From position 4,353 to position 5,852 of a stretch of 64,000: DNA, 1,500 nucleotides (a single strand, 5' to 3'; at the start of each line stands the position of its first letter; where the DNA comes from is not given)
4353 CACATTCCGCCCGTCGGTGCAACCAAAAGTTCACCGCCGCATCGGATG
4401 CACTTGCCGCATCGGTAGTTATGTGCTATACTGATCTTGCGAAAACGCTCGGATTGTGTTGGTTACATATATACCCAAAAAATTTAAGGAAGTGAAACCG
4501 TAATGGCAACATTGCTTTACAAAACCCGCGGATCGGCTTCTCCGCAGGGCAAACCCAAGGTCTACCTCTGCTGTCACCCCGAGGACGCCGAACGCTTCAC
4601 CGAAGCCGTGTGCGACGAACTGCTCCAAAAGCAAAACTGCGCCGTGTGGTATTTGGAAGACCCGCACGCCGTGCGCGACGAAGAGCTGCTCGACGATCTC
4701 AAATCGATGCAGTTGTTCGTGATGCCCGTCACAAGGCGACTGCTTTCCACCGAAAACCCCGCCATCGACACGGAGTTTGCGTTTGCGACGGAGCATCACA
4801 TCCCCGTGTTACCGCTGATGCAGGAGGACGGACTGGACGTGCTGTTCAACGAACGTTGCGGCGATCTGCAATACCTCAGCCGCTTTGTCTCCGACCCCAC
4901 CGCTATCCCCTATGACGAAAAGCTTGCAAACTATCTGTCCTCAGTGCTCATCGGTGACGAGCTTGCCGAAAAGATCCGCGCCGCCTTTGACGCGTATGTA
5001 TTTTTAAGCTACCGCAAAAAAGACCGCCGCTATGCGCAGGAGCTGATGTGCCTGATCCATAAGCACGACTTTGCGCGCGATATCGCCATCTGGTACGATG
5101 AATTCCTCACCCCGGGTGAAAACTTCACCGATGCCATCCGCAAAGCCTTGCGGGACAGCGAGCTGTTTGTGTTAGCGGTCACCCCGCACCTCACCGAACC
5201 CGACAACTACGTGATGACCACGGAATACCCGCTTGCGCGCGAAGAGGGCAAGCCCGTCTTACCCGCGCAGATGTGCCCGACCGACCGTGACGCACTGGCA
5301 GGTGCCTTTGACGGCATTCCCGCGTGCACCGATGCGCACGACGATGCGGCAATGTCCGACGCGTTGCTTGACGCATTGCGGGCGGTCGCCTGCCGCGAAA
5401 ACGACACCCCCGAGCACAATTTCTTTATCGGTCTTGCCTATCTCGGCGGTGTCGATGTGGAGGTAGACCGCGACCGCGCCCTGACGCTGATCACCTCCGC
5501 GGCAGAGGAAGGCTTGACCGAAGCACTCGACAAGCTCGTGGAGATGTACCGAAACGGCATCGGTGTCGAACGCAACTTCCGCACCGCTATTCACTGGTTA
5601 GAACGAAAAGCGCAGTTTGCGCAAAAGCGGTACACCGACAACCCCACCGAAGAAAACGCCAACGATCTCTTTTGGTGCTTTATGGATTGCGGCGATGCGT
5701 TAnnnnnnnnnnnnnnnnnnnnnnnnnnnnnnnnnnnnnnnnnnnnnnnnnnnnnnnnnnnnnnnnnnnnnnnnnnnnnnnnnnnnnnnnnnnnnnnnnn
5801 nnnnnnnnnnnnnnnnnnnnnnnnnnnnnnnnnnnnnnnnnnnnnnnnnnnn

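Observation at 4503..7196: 897-aa protein with two tandem TIR domains, Sel1 repeats and a nine-unit 47-aa repeat array, in a single-gene transcription unit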

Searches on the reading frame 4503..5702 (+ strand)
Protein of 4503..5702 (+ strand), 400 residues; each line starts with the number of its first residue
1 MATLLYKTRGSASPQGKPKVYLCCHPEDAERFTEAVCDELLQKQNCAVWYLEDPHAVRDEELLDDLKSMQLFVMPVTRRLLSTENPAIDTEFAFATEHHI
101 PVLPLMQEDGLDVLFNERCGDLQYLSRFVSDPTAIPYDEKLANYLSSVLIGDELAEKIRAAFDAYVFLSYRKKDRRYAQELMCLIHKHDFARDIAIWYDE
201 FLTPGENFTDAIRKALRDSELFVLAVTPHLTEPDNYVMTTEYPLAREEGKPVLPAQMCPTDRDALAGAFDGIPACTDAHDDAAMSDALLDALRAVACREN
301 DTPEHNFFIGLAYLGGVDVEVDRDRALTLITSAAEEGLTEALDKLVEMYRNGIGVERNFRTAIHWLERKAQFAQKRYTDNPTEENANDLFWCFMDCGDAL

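Call 9: find_homologous_proteins(query=window:4503-5702:+)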
Query window:4503-5702:+ (400 aa): 815 proteins with E <= 0.001 among 8000 candidates; the best 120 are listed.
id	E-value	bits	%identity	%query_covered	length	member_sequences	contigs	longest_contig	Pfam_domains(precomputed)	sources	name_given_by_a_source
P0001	2.5e-205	700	77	100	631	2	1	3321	PF17874.8,PF00515.35,PF13424.13,PF13176.13,PF13428.13,PF13676.12,PF08238.19,PF13181.13,PF07719.24,PF13374.13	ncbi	-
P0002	2.8e-172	591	65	100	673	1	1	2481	PF09976.16,PF13414.13,PF10952.16,PF13176.13,PF13428.13,PF13676.12,PF08238.19,PF13374.13,PF17874.8,PF00515.35,PF13424.13,PF13432.13,PF13181.13,PF07719.24,PF13174.13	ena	-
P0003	2.2e-170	585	65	99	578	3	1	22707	PF00515.35,PF10952.16,PF13424.13,PF13176.13,PF13428.13,PF13676.12,PF08238.19,PF13181.13,PF07719.24,PF13374.13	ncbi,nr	ncbi:MAG: tetratricopeptide repeat protein, partial [Clostridia bacterium]|nr:tetratricopeptide repe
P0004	2.5e-168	578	66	100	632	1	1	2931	PF17874.8,PF00515.35,PF10952.16,PF13424.13,PF13676.12,PF08238.19,PF13181.13,PF07719.24,PF13374.13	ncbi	-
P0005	1.8e-167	576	63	99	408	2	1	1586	PF13676.12,PF08238.19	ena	-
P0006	1.4e-165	569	65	100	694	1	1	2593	PF00515.35,PF10952.16,PF13424.13,PF24885.2,PF13676.12,PF08238.19,PF13181.13,PF07719.24,PF13374.13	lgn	-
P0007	4.3e-164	564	63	99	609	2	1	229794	PF13431.13,PF10952.16,PF13176.13,PF13428.13,PF13676.12,PF08238.19,PF13374.13,PF17874.8,PF00515.35,PF13424.13,PF13181.13,PF07719.24,PF13174.13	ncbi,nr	ncbi:MAG: toll/interleukin-1 receptor domain-containing protein, partial [Clostridia bacterium]|nr:t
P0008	5.6e-163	561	63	100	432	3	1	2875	PF13676.12,PF08238.19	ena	-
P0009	6.5e-163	561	63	100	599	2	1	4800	PF00515.35,PF13424.13,PF13176.13,PF13676.12,PF08238.19,PF13181.13,PF07719.24,PF13374.13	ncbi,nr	ncbi:MAG: toll/interleukin-1 receptor domain-containing protein [Clostridia bacterium]|nr:toll/inter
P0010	8.2e-163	560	64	100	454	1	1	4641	PF13676.12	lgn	-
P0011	5.7e-160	551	65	94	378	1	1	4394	PF13676.12,PF08238.19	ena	-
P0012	1.2e-159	550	64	100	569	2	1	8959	PF13414.13,PF17874.8,PF00515.35,PF13424.13,PF13176.13,PF13676.12,PF08238.19,PF13181.13,PF07719.24,PF13374.13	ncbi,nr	ncbi:MAG: tetratricopeptide repeat protein, partial [Oscillospiraceae bacterium]|nr:tetratricopeptid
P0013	3.6e-159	548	63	98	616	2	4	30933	PF13424.13,PF13676.12,PF08238.19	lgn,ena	-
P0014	8.1e-159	547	62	98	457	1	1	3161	PF13676.12,PF08238.19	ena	-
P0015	5.4e-158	544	62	100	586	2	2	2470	PF13414.13,PF00515.35,PF13424.13,PF13176.13,PF13676.12,PF08238.19,PF13181.13,PF07719.24,PF13374.13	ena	-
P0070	4.9e-138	479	55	100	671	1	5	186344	PF13176.13,PF24885.2,PF13428.13,PF13676.12,PF08238.19,PF13374.13,PF00515.35,PF12895.14,PF13424.13,PF13432.13,PF13181.13,PF07719.24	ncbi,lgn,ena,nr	ncbi:MAG: tetratricopeptide repeat protein [Clostridia bacterium]|nr:tetratricopeptide repeat protei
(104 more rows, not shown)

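Call 20: find_related_loci(query=A1, collection=genome_contigs, flank=10000)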
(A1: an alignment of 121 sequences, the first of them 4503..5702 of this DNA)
Query A1 (400 aa) in genome_contigs; peptide patterns used: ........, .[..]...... (x = any residue, [..] = any of these).
597 stretches matched a pattern (row limit reached: there are more); 533 encode a relative of the query (tblastn E <= 1e-3); the best 80 are kept; 79 distinct loci.
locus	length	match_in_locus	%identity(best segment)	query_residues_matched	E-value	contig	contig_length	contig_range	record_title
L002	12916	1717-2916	77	1-400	0e+0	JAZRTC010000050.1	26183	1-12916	MAG: Acutalibacteraceae bacterium isolate T1900045344_YK20190034.MAGScoT_cleanbin_000043 SGB_6688_k141_797725, whole gen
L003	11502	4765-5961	67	1-398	0e+0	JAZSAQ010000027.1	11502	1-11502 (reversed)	MAG: Lawsonibacter sp. isolate T1900044934_TS20190400.MAGScoT_cleanbin_000024 SGB_3434_k141_2158685, whole genome shotgu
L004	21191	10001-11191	64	4-399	5e-176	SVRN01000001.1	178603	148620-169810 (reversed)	MAG: Oscillospiraceae bacterium isolate SIG644 NODE_1412_length_178603_cov_13.077607, whole genome shotgun sequence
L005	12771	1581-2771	65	4-399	5e-175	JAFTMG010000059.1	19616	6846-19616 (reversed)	MAG: Clostridia bacterium isolate RGIG3947 Roe_deer_Cecum-3__c216438, whole genome shotgun sequence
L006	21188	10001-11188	64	4-398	7e-175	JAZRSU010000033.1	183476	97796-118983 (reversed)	MAG: Acutalibacteraceae bacterium isolate T1900045345_YK20190035.MAGScoT_cleanbin_000025 SGB_6704_k141_889730, whole gen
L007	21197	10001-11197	60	1-398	8e-170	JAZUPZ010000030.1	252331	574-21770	MAG: Clostridia bacterium isolate T1900044862_TS20190328.MAGScoT_cleanbin_000003 SGB_3106_k141_693506, whole genome shot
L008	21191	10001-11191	60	4-399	5e-169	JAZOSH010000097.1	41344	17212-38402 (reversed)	MAG: Eubacteriales bacterium isolate T1900045546_YK20190240.MAGScoT_cleanbin_000004 SGB_7845_k141_51782, whole genome sh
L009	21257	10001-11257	62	1-397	3e-166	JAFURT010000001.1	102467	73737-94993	MAG: Clostridia bacterium isolate RGIG4766 Roe_deer_Rectum.Co__c94466, whole genome shotgun sequence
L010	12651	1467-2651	61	1-395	3e-165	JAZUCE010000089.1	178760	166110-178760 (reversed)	MAG: Faecalimonas sp. isolate T1900045314_YK20190003.MAGScoT_cleanbin_000053 SGB_6275_k141_1231133, whole genome shotgun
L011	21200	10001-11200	61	1-398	6e-165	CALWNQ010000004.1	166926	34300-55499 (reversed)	MAG: uncultured Clostridia bacterium isolate BRZ_CE__bin104 genome assembly, contig: BRZ_CE__NODE_144_length_166926_cov_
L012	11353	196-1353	62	1-385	3e-164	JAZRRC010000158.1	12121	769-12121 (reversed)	MAG: Candidatus Avispirillum sp. isolate T1900045356_YK20190046.MAGScoT_cleanbin_000048 SGB_6795_k141_2165980, whole gen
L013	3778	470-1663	60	1-398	2e-169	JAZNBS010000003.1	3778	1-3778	MAG: Acutalibacteraceae bacterium isolate T1900044741_TS20190207.MAGScoT_cleanbin_000005 SGB_2064_k141_1814570, whole ge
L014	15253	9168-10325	62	1-385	3e-162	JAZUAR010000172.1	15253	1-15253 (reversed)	MAG: Candidatus Avispirillum sp. isolate T1900045319_YK20190008.MAGScoT_cleanbin_000034 SGB_6339_k141_2355129, whole gen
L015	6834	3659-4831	61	1-390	9e-163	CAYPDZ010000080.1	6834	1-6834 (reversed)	MAG TPA_asm: uncultured Muribaculaceae bacterium isolate SRP225648_co1_168 genome assembly, contig: NODE_28433_length_68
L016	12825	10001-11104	65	1-367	1e-161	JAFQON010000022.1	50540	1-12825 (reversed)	MAG: Clostridia bacterium isolate RGIG2007 Goat_Colon-1__c327571, whole genome shotgun sequence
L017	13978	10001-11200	60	1-398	8e-161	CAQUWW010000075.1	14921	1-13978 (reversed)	MAG TPA_asm: uncultured Acetatifactor sp. isolate MGBC129241 genome assembly, contig: MGBC129241.75, whole genome shotgu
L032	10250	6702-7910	55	1-399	4e-150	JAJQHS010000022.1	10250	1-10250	MAG: Bacillota bacterium isolate U.6_11 NODE_936_length_10250_cov_7.719568, whole genome shotgun sequence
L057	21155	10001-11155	57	4-373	1e-139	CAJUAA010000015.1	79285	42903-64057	MAG TPA_asm: uncultured Lachnospiraceae bacterium isolate MGBC121754 genome assembly, contig: MGBC121754.15, whole genom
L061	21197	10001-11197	54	1-399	7e-139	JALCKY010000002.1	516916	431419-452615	MAG: Lachnospiraceae bacterium isolate UW_DM_LCO1_1 Ga0455823_0013, whole genome shotgun sequence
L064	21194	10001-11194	55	1-399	8e-139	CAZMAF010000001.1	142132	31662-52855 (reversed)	MAG TPA_asm: uncultured Lachnospiraceae bacterium isolate SRP315200_co1_648 genome assembly, contig: NODE_18_length_1421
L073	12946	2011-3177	56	1-386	2e-136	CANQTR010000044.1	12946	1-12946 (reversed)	MAG: uncultured Clostridia bacterium isolate Lapin-012__bin103 genome assembly, contig: Lapin-012__NODE_5663_length_1294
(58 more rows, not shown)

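Call 25: predict_structure(alignment_id=A1)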
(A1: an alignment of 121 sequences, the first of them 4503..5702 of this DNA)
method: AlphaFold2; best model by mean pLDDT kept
length: 400 residues; sequences in the alignment: 121
mean_pLDDT: 93.6   pTM: 0.89
mean pLDDT of the five models: 93.6, 93.5, 92.9, 92.7, 92.4
residues with pLDDT >= 90: 348; 70-90: 39; 50-70: 13; < 50: 0
segments of 3 or more residues with pLDDT < 50: none
pLDDT, mean of each block of 10 residues (from residue 1): 93 90 98 98 97 96 93 98 98 97 97 97 93 92 95 93 94 92 92 86 66 90 97 93 95 97 97 97 95 74 95 93 96 97 97 94 97 97 97 88
secondary structure, 60 per line:
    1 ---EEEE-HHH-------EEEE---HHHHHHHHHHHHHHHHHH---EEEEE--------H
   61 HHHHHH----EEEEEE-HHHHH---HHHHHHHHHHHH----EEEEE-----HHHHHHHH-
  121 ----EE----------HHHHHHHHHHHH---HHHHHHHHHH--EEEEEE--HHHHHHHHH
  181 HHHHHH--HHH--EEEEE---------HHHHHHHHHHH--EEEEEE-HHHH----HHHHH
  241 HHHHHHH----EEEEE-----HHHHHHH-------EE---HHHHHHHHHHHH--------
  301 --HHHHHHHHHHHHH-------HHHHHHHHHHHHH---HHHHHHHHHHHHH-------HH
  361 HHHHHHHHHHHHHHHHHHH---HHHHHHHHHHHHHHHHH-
elements in order: E4-7 E19-22 H26-43 E47-51 H60-66 E71-76 H78-82 H86-97 E102-106 H112-119 H137-148 H152-161 E164-169 H172-186 E194-198 H208-218 E221-226 H228-231 H236-247 E252-256 H262-268 H281-292 H303-315 H323-335 H339-351 H359-379 H383-399

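Call 29: fold_search(model_id=the predicted structure, library=pdb)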
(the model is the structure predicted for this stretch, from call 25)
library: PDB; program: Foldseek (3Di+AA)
matches with E <= 10: 1235; with E <= 0.001: 8
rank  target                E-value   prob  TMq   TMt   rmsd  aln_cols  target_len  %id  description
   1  8ket_C                3.6e-05  1.00  0.18  0.14  19.1       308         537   14  Cryo-EM structure of HRD1-SEL1LFL-XTP3B complex (released 2025-02-19)
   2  8sxq_A                2.6e-04  1.00  0.17  0.19  16.6       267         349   16  Crystal structure of Sel-1 repeat protein LceB from Legionella pneumophila (released 2024-01-24)
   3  9og0_C                3.7e-04  1.00  0.18  0.12  14.2       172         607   23  Cryo-EM structure of OS9-SEL1L-HRD1 dimer (released 2025-07-30)
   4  4bwr                  4.2e-04  1.00  0.17  0.15  14.5       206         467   19  Crystal structure of c5321: a protective antigen present in uropathogenic Escherichia coli strains displaying an SLR fol (released 2013-07-24)
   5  6ok3_A                4.4e-04  1.00  0.18  0.15   9.8       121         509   23  Crystal structure of Sel1 repeat protein from Oxalobacter formigenes (released 2020-04-15)
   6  6xrs_D                7.1e-04  1.00  0.28  0.28  12.5       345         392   12  Crystal structure of a GTP-binding protein EngA (Der homolog) from Neisseria gonorrhoeae bound to GDP (released 2020-09-23)
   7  6ur7_B                8.3e-04  1.00  0.18  0.28   9.5       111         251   20  Crystal structure of Sel1 repeat protein from Oxalobacter formigenes (released 2020-10-28)
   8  5b26_B                9.2e-04  1.00  0.17  0.39  12.8       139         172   25  Crystal structure of mouse SEL1L (released 2016-04-27)
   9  8sxq_B                1.0e-03  1.00  0.17  0.19  14.5       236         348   18  Crystal structure of Sel-1 repeat protein LceB from Legionella pneumophila (released 2024-01-24)
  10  6ur7_A                1.2e-03  1.00  0.18  0.29   9.4       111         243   20  Crystal structure of Sel1 repeat protein from Oxalobacter formigenes (released 2020-10-28)
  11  6xrs_B                1.3e-03  1.00  0.26  0.27  11.1       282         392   13  Crystal structure of a GTP-binding protein EngA (Der homolog) from Neisseria gonorrhoeae bound to GDP (released 2020-09-23)
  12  6ok3_B                1.3e-03  0.99  0.18  0.14  15.7       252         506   16  Crystal structure of Sel1 repeat protein from Oxalobacter formigenes (released 2020-04-15)
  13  6onw_A                1.3e-03  0.99  0.17  0.20  19.0       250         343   17  Crystal structure of Sel1 repeat protein from Oxalobacter formigenes (released 2020-04-29)
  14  8oz6_A                1.5e-03  1.00  0.25  0.24   7.9       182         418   18  cryoEM structure of SPARTA complex ligand-free (released 2023-08-16)
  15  8e92_C                1.6e-03  0.72  0.17  0.11  22.6       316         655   17  D-cycloserine and glutamate bound Human GluN1a-GluN2C NMDA receptor in intact conformation (released 2022-12-07)
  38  8fz9_B                1.0e-02  1.00  0.22  0.57   4.5       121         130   16  Crystal Structure of Bacillus cereus TIR protein (released 2024-06-19)
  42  4ohr                  1.2e-02  1.00  0.25  0.56   6.3       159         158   18  Crystal structure of MilB from Streptomyces rimofaciens (released 2014-06-25)
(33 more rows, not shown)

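Call 39: find_encoding_contigs(protein=P0007, flank=10000, max_places=3)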
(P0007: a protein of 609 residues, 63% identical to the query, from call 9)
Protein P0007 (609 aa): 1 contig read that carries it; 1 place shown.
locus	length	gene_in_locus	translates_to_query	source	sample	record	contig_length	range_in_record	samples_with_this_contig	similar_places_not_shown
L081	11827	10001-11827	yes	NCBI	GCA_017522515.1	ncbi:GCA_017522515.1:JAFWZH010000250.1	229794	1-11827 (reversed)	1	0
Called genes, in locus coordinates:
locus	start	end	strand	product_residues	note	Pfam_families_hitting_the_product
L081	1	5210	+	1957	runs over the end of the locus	-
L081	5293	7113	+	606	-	-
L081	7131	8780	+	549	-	PF13676:TIR_2, PF13306:LRR_5, PF13855:LRR_8 (faint), PF13306:LRR_5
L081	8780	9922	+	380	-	PF03600:CitMHS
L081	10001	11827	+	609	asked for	PF13676:TIR_2, PF17874:TPR_MalT (weak), PF13424:TPR_12, PF00515:TPR_1 (weak), PF13181:TPR_8 (weak), PF00515:TPR_1 (weak), PF13181:TPR_8 (weak), PF13424:TPR_12, +9 more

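Call 40: find_encoding_contigs(protein=P0070, flank=10000, max_places=3)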
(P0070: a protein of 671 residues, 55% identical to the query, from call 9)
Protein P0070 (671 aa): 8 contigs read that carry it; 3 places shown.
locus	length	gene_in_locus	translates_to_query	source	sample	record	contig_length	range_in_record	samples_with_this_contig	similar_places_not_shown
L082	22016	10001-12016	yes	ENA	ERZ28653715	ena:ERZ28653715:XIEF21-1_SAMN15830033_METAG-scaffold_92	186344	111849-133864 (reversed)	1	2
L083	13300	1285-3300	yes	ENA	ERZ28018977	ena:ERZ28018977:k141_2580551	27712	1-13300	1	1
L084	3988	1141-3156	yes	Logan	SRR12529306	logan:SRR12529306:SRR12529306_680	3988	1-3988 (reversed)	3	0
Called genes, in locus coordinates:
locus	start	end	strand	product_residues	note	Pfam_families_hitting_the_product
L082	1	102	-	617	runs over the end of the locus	PF00128:Alpha-amylase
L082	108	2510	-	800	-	PF00343:Phosphorylase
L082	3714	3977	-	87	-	PF00381:PTS-HPr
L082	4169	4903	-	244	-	PF01746:tRNA_m1G_MT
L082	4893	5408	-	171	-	PF01782:RimM, PF05239:PRC, PF24986:PRC_RimM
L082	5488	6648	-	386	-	PF06898:YqfD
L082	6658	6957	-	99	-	PF07873:YabP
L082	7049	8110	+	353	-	-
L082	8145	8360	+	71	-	-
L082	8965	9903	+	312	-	PF20586:DUF6788, PF02661:Fic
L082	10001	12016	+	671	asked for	PF08238:Sel1 (faint), PF13676:TIR_2, PF12895:ANAPC3 (faint), PF13428:TPR_14 (faint), PF13432:TPR_16 (faint), PF00515:TPR_1 (faint), PF07719:TPR_2 (faint), PF13424:TPR_12, +4 more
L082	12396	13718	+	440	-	PF13517:FG-GAP_3 (faint), PF01839:FG-GAP (faint)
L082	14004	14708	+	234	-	PF00072:Response_reg, PF00486:Trans_reg_C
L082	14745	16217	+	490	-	PF00672:HAMP, PF00512:HisKA, PF02518:HATPase_c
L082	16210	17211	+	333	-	PF07136:DUF1385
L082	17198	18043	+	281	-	PF17827:PrmC_N, PF02390:Methyltransf_4 (faint), PF03602:Cons_hypoth95 (weak), PF05175:MTS, PF13847:Methyltransf_31, PF13649:Methyltransf_25 (weak)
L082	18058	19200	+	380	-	PF00154:RecA_N, PF08423:Rad51, PF06745:ATPase (weak), PF27531:MT3502_N (weak), PF21096:RecA_C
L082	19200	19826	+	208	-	PF21982:RecX_HTH1, PF21981:RecX_HTH3 (faint)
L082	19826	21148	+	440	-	PF00919:UPF0004, PF04055:Radical_SAM, PF01938:TRAM (weak), PF18693:TRAM_2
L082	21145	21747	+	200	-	PF01066:CDP-OH_P_transf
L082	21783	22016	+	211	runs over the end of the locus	PF00132:Hexapep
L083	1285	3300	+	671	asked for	PF08238:Sel1 (faint), PF13676:TIR_2, PF12895:ANAPC3 (faint), PF13428:TPR_14 (faint), PF13432:TPR_16 (faint), PF00515:TPR_1 (faint), PF07719:TPR_2 (faint), PF13424:TPR_12, +4 more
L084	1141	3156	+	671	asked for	PF08238:Sel1 (faint), PF13676:TIR_2, PF12895:ANAPC3 (faint), PF13428:TPR_14 (faint), PF13432:TPR_16 (faint), PF00515:TPR_1 (faint), PF07719:TPR_2 (faint), PF13424:TPR_12, +4 more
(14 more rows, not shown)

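Call 47: search_protein_families(library=padloc, alignment_id=A5, max_evalue=0.00001)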
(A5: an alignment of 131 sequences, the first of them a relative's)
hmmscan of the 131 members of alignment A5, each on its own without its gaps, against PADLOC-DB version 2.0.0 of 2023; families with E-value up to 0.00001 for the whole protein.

A. member 1, L073:10718-12121:- (468 aa): 0 families

B. families by the number of members that match (of 131 scanned): 86 families (the first 25 are shown)
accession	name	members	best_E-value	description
PDLC04135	mad3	2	4.1e-21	mads_3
PDLC03839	LeoA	2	5.8e-16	-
PDLC03841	LeoBC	2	2.2e-14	-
PDLC02980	AriA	2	9.6e-14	-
PDLC03418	REase_II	1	4.2e-143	Type II restriction enzyme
PDLC03802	RTasHel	1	1.1e-127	DRT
PDLC00114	GajB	1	7.5e-113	UrvD helicase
PDLC00132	GajB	1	2.2e-110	UrvD helicase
PDLC00117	GajB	1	1.2e-81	UrvD helicase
PDLC02374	dGTPase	1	3.9e-79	-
PDLC00103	GajB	1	8e-58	UrvD helicase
PDLC00127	GajB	1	3.3e-57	UrvD helicase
PDLC00107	GajB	1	1.1e-54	UrvD helicase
PDLC00121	GajB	1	2.4e-46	UrvD helicase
PDLC00130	GajB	1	2.5e-44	UrvD helicase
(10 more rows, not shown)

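Call 67: find_related_loci(query=A1, collection=viral_contigs, flank=8000)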
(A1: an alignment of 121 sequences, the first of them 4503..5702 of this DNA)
Query A1 (400 aa) in viral_contigs; peptide patterns used: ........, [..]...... (x = any residue, [..] = any of these).
14 stretches matched a pattern; 2 encode a relative of the query (tblastn E <= 1e-3); 2 distinct loci.
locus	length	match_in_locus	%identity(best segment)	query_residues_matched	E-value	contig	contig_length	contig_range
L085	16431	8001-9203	51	1-399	2e-133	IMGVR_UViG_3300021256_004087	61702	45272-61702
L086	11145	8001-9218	48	3-397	2e-123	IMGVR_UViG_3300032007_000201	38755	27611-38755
